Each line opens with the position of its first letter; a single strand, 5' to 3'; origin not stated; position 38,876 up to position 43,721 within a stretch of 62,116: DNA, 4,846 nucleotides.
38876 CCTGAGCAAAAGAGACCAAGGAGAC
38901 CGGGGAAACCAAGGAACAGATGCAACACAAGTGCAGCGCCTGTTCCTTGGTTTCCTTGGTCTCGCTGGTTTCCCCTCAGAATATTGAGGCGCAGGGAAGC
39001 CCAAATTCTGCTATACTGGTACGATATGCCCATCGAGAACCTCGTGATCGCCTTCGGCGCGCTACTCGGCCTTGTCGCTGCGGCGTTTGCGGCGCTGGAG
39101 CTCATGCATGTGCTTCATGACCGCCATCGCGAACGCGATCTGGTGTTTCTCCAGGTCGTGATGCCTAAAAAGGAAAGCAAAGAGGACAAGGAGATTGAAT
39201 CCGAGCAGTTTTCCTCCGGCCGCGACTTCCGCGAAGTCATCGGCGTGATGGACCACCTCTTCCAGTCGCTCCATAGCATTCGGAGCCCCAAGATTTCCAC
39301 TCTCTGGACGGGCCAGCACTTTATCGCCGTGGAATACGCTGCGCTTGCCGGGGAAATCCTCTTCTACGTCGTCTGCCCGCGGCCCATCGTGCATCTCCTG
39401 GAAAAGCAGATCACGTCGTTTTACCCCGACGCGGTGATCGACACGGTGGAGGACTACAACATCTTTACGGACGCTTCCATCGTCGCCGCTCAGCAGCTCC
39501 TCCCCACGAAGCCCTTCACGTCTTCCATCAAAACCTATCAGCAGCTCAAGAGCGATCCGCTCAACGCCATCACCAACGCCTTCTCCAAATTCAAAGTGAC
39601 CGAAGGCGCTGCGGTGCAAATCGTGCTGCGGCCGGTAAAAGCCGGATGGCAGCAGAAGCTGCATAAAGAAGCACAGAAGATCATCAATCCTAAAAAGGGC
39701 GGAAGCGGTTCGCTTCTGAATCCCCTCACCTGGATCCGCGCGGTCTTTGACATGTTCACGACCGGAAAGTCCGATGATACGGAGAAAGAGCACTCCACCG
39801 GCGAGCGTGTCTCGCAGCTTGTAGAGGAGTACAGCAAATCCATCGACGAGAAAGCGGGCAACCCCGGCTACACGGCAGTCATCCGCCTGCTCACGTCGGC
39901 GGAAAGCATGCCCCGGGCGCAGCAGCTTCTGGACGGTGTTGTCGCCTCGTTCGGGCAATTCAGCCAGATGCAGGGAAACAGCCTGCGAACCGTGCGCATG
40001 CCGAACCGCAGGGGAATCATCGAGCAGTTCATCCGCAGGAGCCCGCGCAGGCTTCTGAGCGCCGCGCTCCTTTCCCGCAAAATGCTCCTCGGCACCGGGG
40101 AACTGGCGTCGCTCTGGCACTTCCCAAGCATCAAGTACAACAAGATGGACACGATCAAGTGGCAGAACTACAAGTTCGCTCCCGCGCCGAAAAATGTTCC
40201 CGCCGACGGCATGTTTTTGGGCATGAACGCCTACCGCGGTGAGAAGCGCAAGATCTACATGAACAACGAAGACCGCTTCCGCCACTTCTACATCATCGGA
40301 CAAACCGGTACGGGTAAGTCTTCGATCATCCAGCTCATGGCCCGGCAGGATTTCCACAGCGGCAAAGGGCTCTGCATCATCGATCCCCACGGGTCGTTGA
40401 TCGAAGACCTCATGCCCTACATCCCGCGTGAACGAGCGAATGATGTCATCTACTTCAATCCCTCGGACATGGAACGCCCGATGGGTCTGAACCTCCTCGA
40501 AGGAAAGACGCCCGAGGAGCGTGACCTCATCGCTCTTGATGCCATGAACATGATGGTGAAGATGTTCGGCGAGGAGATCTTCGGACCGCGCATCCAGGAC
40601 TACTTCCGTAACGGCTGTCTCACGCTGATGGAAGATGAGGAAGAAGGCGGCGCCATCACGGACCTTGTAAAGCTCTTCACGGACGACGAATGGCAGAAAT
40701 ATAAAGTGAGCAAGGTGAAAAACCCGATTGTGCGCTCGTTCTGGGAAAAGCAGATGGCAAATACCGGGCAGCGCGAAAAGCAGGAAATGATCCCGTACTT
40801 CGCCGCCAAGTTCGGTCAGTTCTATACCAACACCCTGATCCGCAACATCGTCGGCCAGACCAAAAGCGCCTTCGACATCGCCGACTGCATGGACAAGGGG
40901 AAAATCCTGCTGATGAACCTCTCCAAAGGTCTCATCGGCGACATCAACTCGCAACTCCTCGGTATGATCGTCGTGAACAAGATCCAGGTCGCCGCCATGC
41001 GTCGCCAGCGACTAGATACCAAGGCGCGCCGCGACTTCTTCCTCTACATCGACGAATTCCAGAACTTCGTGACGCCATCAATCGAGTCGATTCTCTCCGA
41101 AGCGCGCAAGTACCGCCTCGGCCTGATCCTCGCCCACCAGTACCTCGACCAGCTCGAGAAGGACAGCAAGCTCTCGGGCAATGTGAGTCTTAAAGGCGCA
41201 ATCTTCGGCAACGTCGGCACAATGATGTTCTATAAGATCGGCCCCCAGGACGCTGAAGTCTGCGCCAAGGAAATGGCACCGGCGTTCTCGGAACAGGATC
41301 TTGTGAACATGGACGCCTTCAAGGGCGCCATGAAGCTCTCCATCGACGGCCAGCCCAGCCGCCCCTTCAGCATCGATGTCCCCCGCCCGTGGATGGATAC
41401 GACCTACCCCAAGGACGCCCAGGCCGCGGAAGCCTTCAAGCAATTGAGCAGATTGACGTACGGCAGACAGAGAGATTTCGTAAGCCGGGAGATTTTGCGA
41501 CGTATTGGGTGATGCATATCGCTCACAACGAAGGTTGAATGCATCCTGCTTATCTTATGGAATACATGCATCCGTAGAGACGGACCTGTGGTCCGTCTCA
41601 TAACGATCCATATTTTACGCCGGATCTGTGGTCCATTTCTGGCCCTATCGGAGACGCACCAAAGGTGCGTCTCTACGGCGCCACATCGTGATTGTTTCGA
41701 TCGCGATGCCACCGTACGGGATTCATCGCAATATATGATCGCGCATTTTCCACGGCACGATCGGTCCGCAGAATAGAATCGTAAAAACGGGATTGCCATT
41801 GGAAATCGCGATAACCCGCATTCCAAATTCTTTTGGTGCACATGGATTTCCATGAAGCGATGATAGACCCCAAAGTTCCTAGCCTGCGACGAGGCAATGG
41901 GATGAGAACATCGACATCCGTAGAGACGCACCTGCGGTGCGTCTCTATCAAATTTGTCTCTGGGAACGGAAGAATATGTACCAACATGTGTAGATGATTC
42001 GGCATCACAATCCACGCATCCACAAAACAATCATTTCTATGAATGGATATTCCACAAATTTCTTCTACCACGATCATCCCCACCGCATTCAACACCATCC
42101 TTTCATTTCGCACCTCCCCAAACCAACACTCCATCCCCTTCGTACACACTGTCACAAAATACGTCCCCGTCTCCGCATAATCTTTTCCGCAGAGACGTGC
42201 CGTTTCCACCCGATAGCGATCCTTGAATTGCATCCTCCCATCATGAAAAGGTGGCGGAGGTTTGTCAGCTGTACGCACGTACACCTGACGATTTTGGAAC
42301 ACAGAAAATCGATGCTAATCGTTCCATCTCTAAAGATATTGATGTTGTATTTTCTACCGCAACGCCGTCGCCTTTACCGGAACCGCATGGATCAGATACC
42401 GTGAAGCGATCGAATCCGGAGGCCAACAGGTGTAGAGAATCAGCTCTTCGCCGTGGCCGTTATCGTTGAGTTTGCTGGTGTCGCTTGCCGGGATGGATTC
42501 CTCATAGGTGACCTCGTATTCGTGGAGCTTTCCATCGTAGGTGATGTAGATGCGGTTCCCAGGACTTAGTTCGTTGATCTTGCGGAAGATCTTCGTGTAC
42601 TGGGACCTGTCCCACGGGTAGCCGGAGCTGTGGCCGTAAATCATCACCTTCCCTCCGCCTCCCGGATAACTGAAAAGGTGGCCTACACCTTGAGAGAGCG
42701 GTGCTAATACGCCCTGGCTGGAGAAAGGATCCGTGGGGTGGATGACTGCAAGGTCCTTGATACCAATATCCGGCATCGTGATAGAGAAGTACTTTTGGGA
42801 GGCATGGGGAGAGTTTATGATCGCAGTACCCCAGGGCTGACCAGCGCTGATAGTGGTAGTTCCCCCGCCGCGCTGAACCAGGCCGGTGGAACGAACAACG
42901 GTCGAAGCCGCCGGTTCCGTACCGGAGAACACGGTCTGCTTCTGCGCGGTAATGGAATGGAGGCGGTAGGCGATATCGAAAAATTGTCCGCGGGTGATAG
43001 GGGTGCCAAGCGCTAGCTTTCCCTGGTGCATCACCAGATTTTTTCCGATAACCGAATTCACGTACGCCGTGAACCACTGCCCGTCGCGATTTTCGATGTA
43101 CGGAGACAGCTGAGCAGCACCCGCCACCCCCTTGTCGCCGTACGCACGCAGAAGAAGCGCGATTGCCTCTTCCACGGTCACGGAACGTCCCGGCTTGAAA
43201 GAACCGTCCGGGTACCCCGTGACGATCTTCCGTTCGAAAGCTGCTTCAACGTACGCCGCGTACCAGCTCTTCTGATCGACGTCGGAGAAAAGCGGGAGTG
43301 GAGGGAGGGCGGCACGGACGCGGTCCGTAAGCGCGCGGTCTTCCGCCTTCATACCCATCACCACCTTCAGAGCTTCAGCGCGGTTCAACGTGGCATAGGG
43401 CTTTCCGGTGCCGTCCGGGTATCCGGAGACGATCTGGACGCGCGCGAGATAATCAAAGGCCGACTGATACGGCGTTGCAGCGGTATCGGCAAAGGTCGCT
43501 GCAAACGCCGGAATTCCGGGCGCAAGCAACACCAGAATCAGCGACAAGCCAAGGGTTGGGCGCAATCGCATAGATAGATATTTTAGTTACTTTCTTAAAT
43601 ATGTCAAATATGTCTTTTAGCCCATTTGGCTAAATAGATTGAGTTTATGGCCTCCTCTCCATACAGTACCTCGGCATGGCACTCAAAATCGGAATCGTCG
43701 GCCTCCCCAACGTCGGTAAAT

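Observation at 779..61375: Nearly every intergenic spacer carries a long hairpin whose arms are degenerate tandem 7-nt words, forming recurring families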

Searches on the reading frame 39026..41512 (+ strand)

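Call 52: search_protein_families(library=pfam, proteins=[window:39026-41512:+], max_evalue=0.001)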
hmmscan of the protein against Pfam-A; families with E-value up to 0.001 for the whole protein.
window:39026-41512:+ (828 aa): 5 families
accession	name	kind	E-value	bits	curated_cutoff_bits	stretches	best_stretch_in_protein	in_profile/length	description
PF10412.15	TrwB_AAD_bind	-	1.5e-10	41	20.5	1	415-763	12-332/387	Type IV secretion-system coupling protein DNA-binding domain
PF02534.20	T4SS-DNA_transf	-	2.2e-07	30.6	20.1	1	405-715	35-349/468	Type IV secretory system Conjugative DNA transfer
PF01935.23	DUF87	-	2.8e-06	28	23.2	1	415-481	20-83/220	Helicase HerA, central domain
PF12696.13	TraG-D_C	-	5.5e-05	23.5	22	1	673-758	4-83/126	TraM recognition site of TraD and TraG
PF13401.12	AAA_22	-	0.00082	20.1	27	0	420-442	7-29/130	AAA domain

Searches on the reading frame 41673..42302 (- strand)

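Call 52: search_protein_families(library=pfam, proteins=[window:41673-42302:-], max_evalue=0.001)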
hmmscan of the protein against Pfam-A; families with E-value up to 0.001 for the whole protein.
window:41673-42302:- (209 aa): 1 family
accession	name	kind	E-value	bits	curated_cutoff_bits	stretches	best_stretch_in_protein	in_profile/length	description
PF01797.21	Y1_Tnp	-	0.00076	20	23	0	67-112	16-61/121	Transposase IS200 like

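Call 99: search_protein_families(library=ncbifam, proteins=[window:41673-42302:-], max_evalue=0.01)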
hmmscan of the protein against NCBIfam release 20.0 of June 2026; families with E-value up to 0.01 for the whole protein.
window:41673-42302:- (209 aa): 1 family
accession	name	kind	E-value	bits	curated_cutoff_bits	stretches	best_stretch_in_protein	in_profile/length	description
NF047646.1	REP_Tyr_transpos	equivalog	4.3e-16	59.1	80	1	42-197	6-133/146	REP-associated tyrosine transposase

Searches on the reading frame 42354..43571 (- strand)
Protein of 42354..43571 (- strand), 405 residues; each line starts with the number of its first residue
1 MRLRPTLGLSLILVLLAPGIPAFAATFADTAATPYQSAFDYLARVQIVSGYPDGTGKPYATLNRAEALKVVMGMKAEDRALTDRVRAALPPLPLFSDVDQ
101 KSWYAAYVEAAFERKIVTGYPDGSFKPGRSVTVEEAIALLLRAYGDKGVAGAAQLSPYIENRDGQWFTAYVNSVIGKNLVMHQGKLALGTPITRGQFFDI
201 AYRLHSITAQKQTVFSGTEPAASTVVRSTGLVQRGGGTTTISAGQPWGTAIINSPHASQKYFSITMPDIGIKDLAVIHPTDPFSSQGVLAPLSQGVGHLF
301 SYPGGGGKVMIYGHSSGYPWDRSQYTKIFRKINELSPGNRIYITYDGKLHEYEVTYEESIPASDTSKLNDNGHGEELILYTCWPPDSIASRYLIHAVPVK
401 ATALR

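Call 52: search_protein_families(library=pfam, proteins=[window:42354-43571:-], max_evalue=0.001)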
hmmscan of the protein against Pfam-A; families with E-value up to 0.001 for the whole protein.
window:42354-43571:- (405 aa): 2 families
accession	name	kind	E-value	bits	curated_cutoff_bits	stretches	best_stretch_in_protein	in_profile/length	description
PF04203.18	Sortase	-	2.8e-17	63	26.6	1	264-399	1-125/125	Sortase domain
PF00395.25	SLH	-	4e-17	62.3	20.8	1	95-136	2-43/44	S-layer homology domain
